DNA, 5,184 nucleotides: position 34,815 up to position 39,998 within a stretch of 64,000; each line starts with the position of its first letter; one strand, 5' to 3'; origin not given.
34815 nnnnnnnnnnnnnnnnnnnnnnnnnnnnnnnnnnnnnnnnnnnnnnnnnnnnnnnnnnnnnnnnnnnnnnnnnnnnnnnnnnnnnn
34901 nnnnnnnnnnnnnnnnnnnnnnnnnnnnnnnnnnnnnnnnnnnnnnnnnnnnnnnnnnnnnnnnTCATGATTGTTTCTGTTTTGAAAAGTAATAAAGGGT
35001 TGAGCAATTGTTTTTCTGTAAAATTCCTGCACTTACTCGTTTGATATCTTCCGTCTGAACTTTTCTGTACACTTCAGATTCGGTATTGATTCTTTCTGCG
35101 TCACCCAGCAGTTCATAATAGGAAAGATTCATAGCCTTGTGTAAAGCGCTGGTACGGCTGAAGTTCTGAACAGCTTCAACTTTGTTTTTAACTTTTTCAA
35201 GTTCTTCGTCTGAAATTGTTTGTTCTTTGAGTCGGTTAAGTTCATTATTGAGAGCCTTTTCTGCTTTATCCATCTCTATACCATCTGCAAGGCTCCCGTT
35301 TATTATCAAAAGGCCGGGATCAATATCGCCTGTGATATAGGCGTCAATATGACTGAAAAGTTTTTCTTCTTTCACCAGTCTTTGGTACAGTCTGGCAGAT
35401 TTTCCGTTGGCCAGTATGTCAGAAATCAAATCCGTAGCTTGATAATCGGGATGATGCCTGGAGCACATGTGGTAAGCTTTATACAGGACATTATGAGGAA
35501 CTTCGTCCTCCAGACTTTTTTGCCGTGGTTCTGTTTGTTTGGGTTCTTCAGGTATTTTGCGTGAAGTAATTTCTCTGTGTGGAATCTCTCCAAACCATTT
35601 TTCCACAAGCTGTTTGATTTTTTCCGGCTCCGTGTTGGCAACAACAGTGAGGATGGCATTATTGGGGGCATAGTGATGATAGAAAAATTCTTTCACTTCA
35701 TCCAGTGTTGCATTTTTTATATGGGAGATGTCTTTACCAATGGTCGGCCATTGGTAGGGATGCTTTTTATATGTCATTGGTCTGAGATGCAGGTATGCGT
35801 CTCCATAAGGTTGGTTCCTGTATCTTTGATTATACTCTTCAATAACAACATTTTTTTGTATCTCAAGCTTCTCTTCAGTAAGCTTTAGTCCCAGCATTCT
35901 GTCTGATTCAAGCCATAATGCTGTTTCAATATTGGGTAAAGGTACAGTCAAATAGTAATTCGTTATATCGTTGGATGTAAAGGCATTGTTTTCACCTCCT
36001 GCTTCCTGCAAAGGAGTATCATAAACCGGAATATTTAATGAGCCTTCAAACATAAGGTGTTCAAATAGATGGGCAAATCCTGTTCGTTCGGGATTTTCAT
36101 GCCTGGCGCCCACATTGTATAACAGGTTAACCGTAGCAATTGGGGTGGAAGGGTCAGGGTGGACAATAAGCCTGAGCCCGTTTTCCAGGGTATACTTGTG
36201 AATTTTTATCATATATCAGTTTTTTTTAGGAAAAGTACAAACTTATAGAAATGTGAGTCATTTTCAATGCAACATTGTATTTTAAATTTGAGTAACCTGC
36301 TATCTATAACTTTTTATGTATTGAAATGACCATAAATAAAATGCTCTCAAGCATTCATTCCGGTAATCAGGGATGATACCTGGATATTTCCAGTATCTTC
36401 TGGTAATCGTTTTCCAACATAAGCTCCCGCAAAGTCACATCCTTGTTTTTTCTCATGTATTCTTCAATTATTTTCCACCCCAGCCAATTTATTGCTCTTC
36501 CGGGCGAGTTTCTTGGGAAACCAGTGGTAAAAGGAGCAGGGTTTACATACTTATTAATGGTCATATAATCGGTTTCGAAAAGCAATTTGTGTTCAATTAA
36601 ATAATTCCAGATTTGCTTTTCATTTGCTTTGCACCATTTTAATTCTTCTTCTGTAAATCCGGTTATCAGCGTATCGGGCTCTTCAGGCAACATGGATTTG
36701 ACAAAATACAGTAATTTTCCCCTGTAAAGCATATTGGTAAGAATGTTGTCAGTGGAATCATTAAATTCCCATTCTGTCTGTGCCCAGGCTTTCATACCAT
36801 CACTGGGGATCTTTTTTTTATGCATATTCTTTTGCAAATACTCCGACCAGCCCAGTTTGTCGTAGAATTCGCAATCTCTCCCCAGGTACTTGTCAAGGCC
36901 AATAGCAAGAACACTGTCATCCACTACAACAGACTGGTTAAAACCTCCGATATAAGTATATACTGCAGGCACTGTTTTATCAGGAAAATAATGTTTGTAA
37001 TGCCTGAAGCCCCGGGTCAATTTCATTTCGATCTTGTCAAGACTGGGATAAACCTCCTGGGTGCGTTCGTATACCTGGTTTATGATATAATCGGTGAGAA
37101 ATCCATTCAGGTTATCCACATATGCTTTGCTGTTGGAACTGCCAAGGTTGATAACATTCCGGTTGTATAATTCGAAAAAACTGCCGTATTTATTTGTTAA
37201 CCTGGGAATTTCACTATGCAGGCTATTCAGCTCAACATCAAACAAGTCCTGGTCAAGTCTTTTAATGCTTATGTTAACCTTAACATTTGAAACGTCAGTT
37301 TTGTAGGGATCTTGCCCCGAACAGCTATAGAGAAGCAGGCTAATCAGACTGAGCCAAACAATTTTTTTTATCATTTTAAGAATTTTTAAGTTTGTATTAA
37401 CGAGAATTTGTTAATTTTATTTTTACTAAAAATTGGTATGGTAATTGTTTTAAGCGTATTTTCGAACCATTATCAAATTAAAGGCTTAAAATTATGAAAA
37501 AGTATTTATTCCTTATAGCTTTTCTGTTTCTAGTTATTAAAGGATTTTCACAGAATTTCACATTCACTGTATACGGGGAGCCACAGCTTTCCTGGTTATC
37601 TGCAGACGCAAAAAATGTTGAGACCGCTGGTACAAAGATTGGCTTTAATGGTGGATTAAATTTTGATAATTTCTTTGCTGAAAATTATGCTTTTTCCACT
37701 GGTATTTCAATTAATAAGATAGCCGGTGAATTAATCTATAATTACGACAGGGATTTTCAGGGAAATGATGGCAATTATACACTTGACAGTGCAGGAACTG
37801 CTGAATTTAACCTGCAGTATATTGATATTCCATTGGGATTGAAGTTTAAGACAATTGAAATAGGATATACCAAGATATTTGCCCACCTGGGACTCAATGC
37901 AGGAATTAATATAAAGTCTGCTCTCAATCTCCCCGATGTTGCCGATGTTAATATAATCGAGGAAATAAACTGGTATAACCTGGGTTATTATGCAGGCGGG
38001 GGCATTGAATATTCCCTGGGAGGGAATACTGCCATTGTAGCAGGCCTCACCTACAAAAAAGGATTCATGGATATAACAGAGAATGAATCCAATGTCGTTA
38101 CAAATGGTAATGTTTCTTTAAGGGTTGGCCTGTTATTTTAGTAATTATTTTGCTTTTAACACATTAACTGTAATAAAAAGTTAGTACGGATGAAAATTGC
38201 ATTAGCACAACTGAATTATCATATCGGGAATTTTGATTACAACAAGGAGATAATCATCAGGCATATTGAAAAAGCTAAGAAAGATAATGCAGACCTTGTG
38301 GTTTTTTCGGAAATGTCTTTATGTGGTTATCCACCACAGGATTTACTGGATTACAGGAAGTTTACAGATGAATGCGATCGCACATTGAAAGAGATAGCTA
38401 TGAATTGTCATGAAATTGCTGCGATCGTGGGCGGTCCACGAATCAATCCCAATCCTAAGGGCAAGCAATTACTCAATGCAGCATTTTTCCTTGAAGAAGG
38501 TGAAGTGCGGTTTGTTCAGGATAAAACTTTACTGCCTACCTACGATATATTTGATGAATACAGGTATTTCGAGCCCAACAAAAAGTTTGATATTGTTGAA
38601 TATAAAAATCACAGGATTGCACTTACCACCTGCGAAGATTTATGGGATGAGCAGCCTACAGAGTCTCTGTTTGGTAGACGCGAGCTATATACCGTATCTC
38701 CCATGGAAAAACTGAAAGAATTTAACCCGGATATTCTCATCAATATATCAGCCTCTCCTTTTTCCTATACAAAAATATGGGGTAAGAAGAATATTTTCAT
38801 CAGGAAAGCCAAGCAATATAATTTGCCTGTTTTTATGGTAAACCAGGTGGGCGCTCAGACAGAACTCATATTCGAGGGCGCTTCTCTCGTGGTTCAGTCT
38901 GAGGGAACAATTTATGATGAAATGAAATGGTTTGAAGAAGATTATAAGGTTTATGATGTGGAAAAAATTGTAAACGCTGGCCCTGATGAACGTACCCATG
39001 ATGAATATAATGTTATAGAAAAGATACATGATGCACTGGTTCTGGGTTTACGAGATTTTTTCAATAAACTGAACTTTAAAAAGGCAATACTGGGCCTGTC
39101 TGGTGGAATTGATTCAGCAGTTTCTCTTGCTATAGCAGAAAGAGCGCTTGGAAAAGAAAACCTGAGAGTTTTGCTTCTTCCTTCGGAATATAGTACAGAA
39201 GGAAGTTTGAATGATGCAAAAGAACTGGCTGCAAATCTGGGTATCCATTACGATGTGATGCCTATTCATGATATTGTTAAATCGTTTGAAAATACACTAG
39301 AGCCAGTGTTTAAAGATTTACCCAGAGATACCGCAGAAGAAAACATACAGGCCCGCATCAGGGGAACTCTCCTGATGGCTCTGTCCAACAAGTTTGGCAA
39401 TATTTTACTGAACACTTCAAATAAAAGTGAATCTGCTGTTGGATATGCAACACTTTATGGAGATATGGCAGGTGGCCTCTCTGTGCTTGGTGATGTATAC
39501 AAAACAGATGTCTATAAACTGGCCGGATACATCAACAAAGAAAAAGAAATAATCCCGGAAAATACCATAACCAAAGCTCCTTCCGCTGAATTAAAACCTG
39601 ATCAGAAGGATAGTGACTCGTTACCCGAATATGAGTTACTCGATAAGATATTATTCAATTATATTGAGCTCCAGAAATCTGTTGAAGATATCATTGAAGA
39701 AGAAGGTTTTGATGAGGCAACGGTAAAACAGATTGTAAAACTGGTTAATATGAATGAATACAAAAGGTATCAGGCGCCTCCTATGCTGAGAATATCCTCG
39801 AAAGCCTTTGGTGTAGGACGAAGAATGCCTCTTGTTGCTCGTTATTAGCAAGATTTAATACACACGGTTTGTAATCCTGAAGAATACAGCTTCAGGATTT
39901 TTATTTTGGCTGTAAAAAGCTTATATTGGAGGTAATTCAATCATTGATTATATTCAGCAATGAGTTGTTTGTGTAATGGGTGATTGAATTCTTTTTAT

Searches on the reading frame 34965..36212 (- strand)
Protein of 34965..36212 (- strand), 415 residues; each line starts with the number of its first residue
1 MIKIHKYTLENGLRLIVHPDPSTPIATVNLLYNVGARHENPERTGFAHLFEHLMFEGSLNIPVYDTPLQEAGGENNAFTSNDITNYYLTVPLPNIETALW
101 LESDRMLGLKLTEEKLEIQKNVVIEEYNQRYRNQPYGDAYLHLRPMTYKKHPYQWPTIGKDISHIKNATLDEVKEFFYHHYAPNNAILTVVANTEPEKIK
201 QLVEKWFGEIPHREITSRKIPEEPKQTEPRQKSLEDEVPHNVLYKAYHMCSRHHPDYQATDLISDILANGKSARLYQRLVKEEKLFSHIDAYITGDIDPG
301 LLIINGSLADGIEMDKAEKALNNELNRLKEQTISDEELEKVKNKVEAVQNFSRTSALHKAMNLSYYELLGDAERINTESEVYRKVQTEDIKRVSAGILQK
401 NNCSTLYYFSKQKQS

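Call 16: search_protein_families(library=pfam, proteins=[window:34965-36212:-], max_evalue=0.00001)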
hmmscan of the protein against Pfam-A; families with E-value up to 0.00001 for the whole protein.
window:34965-36212:- (415 aa): 2 families
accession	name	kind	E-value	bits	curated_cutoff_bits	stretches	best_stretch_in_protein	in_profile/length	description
PF05193.26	Peptidase_M16_C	-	1e-37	130.2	23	1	168-344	2-180/181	Peptidase M16 inactive domain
PF00675.25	Peptidase_M16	-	4.9e-21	75.6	22.3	1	18-154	5-142/149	Insulinase (Peptidase family M16)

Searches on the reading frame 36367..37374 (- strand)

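Call 16: search_protein_families(library=pfam, proteins=[window:36367-37374:-], max_evalue=0.00001)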
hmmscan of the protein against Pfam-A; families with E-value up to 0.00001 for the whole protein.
window:36367-37374:- (335 aa): 1 family
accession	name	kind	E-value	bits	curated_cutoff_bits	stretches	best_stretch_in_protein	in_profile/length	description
PF25594.1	GldB_lipo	-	2e-109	366.4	27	1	23-335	3-309/309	Gliding motility protein GldB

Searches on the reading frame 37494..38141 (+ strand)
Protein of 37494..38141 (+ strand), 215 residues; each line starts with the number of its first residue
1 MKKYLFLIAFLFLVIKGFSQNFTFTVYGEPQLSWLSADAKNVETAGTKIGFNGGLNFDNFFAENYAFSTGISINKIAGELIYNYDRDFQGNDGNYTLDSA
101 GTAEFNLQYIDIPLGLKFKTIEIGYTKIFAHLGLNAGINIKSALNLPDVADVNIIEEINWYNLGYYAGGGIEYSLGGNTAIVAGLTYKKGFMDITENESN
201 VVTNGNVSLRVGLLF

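Call 16: search_protein_families(library=pfam, proteins=[window:37494-38141:+], max_evalue=0.00001)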
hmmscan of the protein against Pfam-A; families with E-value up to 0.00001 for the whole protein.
window:37494-38141:+ (215 aa): 1 family
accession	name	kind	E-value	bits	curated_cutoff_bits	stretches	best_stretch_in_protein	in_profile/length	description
PF13568.12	OMP_b-brl_2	-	1.5e-14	54.9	27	1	18-194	1-173/175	Outer membrane protein beta-barrel domain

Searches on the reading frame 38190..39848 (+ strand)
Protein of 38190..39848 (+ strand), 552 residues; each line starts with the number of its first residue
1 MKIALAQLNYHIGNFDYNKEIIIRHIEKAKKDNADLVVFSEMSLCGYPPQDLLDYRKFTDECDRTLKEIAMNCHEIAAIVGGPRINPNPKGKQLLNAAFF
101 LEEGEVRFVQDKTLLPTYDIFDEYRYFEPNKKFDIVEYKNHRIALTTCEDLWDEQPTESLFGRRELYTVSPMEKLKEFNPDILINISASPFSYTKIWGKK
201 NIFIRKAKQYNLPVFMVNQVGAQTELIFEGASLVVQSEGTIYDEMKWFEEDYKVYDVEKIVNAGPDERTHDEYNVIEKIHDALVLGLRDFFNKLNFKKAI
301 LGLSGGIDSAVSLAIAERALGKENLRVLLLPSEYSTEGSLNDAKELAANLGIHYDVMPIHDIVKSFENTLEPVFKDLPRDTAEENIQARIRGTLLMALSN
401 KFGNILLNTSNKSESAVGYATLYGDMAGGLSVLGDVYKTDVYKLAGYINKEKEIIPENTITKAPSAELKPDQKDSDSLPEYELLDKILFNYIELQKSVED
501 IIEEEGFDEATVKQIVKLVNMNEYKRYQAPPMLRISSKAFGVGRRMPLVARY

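Call 16: search_protein_families(library=pfam, proteins=[window:38190-39848:+], max_evalue=0.00001)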
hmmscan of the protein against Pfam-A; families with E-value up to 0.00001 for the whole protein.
window:38190-39848:+ (552 aa): 2 families
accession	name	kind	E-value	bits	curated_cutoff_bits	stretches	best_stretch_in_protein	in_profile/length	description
PF02540.23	NAD_synthase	-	5.4e-73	245.5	21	1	282-528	4-241/242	NAD synthase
PF00795.27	CN_hydrolase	-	1.5e-15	57.7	23.2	1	2-256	1-245/256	Carbon-nitrogen hydrolase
